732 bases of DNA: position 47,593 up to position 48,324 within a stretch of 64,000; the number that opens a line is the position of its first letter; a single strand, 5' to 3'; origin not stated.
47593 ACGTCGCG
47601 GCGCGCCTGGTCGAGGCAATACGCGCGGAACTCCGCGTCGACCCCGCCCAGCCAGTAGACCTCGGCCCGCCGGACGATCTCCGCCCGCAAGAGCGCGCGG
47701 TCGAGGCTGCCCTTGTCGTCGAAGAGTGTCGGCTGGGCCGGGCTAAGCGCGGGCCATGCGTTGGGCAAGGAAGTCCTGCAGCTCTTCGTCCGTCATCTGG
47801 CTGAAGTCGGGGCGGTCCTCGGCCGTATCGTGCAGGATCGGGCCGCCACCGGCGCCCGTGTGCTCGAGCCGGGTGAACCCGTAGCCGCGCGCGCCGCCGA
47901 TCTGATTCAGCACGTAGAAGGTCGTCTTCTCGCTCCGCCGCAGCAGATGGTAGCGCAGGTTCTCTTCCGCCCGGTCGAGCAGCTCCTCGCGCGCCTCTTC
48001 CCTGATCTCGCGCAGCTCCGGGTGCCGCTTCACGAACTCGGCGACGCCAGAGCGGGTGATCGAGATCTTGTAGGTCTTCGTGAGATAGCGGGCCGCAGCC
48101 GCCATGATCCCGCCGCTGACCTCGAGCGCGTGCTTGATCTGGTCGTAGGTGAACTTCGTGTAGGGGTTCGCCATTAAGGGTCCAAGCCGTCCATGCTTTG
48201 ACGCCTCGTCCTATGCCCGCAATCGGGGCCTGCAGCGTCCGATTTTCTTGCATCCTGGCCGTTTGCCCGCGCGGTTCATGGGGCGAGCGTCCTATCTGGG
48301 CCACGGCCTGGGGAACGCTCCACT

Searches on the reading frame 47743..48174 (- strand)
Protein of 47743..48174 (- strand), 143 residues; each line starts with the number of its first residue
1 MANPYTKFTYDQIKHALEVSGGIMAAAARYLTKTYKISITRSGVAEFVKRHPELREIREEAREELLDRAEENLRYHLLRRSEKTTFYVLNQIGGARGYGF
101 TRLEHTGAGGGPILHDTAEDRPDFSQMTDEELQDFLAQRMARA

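Call 25: search_protein_families(library=pfam, proteins=[window:47743-48174:-], max_evalue=0.01)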
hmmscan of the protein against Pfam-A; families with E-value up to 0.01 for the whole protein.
window:47743-48174:- (143 aa): 2 families
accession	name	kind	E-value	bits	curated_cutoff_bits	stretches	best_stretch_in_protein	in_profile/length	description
PF02037.33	SAP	-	0.0021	18.1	23.9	0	123-139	1-17/37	SAP domain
PF02954.25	HTH_8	-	0.0082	16.3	22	0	12-31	9-28/42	Bacterial regulatory protein, Fis family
